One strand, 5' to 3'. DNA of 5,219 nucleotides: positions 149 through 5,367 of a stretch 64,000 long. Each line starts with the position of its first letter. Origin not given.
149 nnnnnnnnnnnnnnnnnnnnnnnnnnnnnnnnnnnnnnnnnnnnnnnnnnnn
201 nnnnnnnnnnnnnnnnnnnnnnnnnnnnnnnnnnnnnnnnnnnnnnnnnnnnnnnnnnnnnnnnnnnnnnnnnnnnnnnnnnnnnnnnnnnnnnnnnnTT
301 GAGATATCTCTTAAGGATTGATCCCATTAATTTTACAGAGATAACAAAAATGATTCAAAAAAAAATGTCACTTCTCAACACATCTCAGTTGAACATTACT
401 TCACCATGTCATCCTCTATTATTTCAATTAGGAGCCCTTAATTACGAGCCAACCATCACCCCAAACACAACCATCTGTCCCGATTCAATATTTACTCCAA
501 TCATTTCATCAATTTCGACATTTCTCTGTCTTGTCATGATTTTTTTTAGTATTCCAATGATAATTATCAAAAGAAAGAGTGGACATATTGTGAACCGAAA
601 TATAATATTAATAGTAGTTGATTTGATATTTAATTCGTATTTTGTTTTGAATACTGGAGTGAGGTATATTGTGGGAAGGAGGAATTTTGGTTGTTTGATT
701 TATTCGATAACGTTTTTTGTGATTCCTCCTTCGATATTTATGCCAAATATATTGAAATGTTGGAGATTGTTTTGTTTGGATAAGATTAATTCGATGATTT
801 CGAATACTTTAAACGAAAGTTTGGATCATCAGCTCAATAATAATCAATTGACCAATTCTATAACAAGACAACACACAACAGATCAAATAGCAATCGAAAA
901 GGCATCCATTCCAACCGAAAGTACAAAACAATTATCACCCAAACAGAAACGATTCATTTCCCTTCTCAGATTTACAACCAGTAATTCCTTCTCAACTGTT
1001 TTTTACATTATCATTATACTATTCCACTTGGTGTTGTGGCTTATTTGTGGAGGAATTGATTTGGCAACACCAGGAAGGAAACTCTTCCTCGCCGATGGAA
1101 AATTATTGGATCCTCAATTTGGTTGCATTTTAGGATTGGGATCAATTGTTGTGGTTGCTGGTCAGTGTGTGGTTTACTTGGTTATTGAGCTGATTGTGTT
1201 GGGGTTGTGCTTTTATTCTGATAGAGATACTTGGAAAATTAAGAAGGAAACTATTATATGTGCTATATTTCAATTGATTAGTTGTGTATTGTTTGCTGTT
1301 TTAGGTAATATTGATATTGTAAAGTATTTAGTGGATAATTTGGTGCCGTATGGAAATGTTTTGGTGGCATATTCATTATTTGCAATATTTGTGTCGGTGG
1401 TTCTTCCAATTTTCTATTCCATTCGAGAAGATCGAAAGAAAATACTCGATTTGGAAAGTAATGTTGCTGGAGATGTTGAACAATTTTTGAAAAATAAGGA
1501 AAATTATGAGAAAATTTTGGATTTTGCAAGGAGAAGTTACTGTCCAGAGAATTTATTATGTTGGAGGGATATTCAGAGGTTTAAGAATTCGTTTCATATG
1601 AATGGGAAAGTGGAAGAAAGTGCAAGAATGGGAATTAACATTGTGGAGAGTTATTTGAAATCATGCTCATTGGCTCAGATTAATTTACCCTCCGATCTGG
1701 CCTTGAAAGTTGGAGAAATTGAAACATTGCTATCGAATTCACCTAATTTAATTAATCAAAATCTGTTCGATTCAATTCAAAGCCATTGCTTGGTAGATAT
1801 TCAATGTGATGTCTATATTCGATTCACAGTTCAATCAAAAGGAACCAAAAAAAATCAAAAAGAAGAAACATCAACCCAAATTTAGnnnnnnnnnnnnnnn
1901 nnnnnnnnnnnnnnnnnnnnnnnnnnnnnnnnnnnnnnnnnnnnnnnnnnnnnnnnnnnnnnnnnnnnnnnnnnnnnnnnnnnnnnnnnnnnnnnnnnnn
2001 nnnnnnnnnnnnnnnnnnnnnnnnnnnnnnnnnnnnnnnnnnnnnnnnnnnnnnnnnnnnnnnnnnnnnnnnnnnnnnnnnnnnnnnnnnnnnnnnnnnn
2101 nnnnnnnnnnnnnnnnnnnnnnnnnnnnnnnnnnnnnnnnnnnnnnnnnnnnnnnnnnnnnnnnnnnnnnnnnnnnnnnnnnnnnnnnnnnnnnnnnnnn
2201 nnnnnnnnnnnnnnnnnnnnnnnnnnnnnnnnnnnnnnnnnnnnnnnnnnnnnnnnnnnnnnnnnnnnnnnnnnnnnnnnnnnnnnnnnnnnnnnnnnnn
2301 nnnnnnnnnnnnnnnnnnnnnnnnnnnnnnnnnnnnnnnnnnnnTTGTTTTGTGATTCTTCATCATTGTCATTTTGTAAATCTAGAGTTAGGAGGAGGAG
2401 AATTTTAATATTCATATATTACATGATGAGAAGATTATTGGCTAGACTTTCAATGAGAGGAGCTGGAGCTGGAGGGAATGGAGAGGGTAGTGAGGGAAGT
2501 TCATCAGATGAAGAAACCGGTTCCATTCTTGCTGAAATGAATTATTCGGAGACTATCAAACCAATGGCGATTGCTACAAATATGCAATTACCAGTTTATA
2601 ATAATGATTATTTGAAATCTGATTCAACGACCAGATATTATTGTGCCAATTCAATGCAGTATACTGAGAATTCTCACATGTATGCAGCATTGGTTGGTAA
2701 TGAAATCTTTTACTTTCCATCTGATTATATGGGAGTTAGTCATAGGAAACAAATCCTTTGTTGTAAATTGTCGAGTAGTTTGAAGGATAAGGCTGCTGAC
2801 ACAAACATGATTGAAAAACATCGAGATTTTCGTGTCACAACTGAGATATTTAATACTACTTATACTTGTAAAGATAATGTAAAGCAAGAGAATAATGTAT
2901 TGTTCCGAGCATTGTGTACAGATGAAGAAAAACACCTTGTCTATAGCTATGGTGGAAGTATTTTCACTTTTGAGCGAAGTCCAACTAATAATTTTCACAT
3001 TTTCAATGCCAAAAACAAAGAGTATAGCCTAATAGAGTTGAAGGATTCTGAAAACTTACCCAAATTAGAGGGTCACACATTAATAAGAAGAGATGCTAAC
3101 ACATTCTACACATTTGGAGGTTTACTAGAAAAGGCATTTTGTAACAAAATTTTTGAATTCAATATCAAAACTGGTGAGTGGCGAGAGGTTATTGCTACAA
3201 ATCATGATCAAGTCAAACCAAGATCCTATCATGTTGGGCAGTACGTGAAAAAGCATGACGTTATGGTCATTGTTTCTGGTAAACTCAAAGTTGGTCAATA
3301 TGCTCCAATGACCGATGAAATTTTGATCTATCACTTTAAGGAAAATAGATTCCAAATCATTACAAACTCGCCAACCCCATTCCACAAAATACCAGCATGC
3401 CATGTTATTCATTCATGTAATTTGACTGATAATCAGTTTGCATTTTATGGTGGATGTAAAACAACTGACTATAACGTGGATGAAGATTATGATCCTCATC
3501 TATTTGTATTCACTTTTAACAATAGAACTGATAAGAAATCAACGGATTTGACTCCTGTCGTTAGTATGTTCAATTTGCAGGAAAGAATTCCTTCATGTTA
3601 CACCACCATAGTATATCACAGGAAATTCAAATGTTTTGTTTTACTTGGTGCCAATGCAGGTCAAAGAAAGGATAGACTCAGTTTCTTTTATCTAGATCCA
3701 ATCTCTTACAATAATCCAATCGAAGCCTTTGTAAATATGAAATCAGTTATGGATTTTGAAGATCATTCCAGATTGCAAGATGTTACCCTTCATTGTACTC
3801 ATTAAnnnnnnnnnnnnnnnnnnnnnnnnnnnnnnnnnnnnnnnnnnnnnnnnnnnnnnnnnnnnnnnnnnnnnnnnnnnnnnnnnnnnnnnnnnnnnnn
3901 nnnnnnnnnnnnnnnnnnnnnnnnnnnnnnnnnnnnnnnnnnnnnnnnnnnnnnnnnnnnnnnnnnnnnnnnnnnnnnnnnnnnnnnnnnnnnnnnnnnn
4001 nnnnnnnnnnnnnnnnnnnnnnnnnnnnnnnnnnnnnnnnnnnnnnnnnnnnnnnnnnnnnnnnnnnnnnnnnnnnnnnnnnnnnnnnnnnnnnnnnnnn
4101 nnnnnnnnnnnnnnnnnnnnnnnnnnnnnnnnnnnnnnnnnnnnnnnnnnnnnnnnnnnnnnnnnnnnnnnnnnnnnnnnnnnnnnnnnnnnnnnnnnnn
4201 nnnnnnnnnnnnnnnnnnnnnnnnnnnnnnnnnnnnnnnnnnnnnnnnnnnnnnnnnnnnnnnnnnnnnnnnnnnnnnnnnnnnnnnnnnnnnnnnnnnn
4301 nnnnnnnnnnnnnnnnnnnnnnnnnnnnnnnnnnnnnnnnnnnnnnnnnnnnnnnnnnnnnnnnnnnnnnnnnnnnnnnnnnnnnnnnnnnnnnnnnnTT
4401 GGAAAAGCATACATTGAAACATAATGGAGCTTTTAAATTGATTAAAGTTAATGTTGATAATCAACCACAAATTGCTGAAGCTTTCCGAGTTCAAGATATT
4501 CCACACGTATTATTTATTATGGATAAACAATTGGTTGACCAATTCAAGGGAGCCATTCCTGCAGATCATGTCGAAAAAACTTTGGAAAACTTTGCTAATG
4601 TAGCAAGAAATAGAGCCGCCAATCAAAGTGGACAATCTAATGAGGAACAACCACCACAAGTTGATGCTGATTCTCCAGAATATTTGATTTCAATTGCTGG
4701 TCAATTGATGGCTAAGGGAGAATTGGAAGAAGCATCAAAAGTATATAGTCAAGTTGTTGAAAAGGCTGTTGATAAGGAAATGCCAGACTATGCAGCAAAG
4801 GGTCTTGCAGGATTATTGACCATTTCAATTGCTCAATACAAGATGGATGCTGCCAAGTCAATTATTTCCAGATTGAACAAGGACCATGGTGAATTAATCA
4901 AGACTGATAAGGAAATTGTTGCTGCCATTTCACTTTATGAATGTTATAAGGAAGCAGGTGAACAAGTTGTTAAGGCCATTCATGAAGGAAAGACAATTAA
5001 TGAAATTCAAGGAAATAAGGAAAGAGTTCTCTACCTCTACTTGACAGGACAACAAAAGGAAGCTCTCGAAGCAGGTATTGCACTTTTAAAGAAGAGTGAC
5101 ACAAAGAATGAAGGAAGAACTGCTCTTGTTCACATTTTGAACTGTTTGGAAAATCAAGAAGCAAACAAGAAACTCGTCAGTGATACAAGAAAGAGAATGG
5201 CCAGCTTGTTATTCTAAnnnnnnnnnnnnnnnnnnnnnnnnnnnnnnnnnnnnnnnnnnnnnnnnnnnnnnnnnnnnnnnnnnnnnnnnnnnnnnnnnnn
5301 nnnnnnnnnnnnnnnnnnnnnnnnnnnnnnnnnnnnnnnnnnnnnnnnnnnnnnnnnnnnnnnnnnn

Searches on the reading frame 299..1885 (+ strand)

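Call 21: search_protein_families(library=pfam, proteins=[window:299-1885:+], max_evalue=0.00001)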
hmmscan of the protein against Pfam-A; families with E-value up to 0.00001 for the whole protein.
window:299-1885:+ (528 aa): 1 family
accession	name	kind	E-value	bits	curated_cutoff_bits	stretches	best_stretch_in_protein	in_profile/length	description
PF00615.24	RGS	-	1.2e-07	32.5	23.9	1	394-510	3-109/117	Regulator of G protein signaling domain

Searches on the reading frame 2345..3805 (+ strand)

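Call 21: search_protein_families(library=pfam, proteins=[window:2345-3805:+], max_evalue=0.00001)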
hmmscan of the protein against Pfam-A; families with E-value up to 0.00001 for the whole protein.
window:2345-3805:+ (486 aa): 3 families
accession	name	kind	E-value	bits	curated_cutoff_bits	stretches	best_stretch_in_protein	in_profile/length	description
PF24681.1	Kelch_KLHDC2_KLHL20_DRC7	-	7e-28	97.9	50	2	189-370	55-221/221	KLHDC2/KLHL20/DRC7 Kelch-repeats domain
PF24981.1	Beta-prop_ATRN-LZTR1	-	3.6e-19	69.5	50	1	198-392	51-244/289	Attractin/LZTR1 beta-propeller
PF13418.12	Kelch_4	-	6.5e-09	36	21.6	0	243-285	4-45/49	Galactose oxidase, central domain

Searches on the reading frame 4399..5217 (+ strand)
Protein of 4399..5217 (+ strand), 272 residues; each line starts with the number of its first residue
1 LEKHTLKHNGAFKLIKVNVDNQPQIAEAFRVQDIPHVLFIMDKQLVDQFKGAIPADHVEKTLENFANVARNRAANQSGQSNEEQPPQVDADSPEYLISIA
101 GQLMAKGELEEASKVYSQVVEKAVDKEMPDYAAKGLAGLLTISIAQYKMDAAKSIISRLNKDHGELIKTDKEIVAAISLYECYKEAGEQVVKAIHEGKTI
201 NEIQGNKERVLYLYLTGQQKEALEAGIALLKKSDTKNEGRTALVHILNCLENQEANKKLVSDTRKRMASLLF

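Call 21: search_protein_families(library=pfam, proteins=[window:4399-5217:+], max_evalue=0.00001)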
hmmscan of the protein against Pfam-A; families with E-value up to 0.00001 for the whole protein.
window:4399-5217:+ (272 aa): 1 family
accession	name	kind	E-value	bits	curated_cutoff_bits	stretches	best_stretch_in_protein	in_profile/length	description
PF00085.26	Thioredoxin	-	6.1e-07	29.8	23.5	1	7-63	46-102/103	Thioredoxin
